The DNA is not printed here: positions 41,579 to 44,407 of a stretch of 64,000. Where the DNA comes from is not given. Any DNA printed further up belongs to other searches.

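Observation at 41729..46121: nuoI is split in two by a ~4.2 kb in-frame cassette encoding NuoE/F-like and [2Fe-2S]/GltD-like modules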

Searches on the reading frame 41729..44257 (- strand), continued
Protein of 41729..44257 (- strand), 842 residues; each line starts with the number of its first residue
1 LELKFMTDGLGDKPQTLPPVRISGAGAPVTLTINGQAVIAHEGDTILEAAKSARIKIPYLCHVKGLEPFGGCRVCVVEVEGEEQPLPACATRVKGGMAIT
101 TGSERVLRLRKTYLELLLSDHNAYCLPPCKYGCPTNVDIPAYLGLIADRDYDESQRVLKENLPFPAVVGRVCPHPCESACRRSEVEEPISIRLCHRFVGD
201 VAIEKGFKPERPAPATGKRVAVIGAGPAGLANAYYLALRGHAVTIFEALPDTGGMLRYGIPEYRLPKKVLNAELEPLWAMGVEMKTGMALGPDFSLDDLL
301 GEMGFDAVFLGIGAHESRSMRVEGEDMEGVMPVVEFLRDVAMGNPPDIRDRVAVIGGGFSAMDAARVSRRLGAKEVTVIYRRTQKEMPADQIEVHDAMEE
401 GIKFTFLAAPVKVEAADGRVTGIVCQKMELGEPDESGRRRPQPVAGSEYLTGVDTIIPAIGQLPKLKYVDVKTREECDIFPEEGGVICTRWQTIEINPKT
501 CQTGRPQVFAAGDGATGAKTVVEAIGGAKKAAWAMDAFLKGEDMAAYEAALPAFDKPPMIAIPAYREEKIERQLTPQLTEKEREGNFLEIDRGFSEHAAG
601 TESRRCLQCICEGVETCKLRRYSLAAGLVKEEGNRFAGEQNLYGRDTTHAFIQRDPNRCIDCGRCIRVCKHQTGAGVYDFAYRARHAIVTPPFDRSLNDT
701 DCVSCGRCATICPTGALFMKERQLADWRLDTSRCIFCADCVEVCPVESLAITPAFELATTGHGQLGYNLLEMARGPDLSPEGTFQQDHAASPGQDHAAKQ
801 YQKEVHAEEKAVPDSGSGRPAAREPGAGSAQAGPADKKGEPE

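Call 78: find_encoding_contigs(protein=P0353, flank=10000, max_places=1)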
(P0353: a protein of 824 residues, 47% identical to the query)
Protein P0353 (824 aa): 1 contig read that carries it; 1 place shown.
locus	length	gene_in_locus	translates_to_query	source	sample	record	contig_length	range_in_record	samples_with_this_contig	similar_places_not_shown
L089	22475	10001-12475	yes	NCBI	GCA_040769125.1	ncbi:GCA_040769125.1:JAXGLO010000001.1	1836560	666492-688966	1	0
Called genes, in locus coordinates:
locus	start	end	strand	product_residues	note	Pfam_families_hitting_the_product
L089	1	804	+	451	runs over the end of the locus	PF00501:AMP-binding, PF04443:LuxE (faint), PF14535:AMP-binding_C_2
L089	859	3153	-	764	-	PF00912:Transgly, PF00905:Transpeptidase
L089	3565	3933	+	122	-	PF00507:Oxidored_q4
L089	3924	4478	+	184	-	PF01058:Oxidored_q6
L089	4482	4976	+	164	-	PF00329:Complex1_30kDa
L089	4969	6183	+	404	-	PF00346:Complex1_49kDa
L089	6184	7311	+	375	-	PF00146:NADHdh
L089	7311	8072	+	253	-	PF01257:2Fe-2S_thioredx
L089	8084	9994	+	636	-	PF01257:2Fe-2S_thioredx, PF01512:Complex1_51K, PF10589:NADH_4Fe-4S, PF00037:Fer4 (weak), PF12837:Fer4_6 (weak), PF12838:Fer4_7 (weak), PF13187:Fer4_9 (weak), PF14697:Fer4_21, +1 more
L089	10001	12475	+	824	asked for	PF13510:Fer2_4, PF14691:Fer4_20, PF07992:Pyr_redox_2, PF13450:NAD_binding_8, PF12838:Fer4_7, PF13187:Fer4_9, PF13237:Fer4_10, PF00037:Fer4, +8 more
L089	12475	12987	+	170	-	PF00499:Oxidored_q3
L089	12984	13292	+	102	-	PF00420:Oxidored_q2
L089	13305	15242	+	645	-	PF00662:Proton_antipo_N, PF00361:Proton_antipo_M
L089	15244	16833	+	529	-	PF00361:Proton_antipo_M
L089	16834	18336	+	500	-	PF00361:Proton_antipo_M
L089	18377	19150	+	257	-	PF00149:Metallophos, PF13277:YmdB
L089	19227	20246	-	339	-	PF02388:FemAB (faint), PF13480:Acetyltransf_6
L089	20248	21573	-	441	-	PF02786:CPSase_L_D2 (faint)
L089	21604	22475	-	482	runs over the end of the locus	PF04015:DUF362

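Call 79: find_encoding_contigs(protein=P0400, flank=10000, max_places=1)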
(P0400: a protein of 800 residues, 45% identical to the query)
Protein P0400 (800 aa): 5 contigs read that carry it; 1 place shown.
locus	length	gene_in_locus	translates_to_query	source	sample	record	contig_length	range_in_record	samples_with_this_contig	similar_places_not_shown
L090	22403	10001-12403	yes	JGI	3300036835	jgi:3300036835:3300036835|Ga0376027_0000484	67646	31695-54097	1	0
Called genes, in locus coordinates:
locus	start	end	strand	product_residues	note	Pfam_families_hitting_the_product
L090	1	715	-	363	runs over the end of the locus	PF01717:Meth_synt_2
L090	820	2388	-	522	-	PF00501:AMP-binding, PF13193:AMP-binding_C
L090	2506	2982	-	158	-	PF01613:Flavin_Reduct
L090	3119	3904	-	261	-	PF00561:Abhydrolase_1, PF12697:Abhydrolase_6, PF03096:Ndr, PF12146:Hydrolase_4, PF08386:Abhydrolase_4 (weak)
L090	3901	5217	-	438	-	PF00206:Lyase_1, PF10397:ADSL_C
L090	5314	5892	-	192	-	PF00775:Dioxygenase_C, PF13620:CarboxypepD_reg (faint)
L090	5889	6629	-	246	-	PF00775:Dioxygenase_C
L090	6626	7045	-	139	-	PF02627:CMD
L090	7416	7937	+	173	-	PF01058:Oxidored_q6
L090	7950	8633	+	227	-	-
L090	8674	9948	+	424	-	PF01512:Complex1_51K, PF10589:NADH_4Fe-4S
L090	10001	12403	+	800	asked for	PF13510:Fer2_4, PF14691:Fer4_20, PF01266:DAO (weak), PF07992:Pyr_redox_2, PF13450:NAD_binding_8, PF12838:Fer4_7, PF13187:Fer4_9, PF13237:Fer4_10, +9 more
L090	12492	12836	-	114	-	PF00903:Glyoxalase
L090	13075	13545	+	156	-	-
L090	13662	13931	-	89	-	-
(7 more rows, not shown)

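Call 80: list_cluster_members(proteins=[P0353, P0378, P0365, P0344, P0380, P0383, P0401, P0372, P0352, P0291])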
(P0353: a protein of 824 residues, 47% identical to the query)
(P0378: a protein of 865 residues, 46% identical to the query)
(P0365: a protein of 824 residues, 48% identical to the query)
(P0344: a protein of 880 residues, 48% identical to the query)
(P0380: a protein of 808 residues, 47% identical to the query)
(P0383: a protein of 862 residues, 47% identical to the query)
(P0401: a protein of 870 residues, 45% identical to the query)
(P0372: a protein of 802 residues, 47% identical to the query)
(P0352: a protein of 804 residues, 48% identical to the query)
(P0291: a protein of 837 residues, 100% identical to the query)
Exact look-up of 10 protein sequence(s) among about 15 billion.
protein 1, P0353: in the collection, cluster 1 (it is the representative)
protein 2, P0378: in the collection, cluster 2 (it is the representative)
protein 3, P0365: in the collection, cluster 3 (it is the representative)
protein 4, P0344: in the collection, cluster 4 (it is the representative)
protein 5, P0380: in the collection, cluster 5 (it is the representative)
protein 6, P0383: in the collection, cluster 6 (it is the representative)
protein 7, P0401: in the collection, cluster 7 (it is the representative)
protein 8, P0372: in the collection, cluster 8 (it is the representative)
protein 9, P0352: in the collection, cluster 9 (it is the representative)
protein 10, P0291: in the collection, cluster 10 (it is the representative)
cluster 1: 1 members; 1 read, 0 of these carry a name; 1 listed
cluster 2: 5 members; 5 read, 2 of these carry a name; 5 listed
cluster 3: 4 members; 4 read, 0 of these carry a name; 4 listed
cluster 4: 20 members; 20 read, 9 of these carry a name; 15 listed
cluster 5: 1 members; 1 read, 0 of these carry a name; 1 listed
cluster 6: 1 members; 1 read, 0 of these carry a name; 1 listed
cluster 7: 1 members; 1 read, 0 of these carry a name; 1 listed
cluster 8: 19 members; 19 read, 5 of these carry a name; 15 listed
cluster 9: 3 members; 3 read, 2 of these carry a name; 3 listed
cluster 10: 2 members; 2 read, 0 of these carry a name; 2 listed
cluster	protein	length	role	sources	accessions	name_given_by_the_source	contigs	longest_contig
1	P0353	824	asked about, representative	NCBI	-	-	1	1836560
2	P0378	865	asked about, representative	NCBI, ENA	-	-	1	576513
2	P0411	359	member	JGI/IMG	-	formate dehydrogenase major subunit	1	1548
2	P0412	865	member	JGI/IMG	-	NADPH-dependent glutamate synthase beta subunit-like oxidoreductase/formate hydrogenlyase ...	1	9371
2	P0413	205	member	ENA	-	-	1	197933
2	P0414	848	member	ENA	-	-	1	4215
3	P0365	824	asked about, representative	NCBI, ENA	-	-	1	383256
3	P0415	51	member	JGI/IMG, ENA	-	-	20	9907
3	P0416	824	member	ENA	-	-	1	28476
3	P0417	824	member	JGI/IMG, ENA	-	-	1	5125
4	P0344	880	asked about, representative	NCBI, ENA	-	-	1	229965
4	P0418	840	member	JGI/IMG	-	NADPH-dependent glutamate synthase beta subunit-like oxidoreductase/formate hydrogenlyase ...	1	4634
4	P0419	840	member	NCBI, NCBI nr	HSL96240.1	MAG TPA: FAD-dependent oxidoreductase [Thermoleophilia bacterium] | FAD-dependent oxidoreductase [Thermoleophilia bacterium]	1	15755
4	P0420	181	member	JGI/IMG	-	formate hydrogenlyase subunit 6/NADH:ubiquinone oxidoreductase subunit I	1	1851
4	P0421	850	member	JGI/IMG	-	NADPH-dependent glutamate synthase beta subunit-like oxidoreductase/formate hydrogenlyase ...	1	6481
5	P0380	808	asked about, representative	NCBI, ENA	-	-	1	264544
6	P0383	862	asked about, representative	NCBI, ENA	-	-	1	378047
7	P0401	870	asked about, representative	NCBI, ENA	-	-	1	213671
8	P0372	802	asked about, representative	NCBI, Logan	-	-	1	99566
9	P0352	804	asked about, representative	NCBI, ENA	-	-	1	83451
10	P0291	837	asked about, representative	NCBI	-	-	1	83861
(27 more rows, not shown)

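Call 95: find_encoding_contigs(protein=P0291, flank=1000, max_places=2)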
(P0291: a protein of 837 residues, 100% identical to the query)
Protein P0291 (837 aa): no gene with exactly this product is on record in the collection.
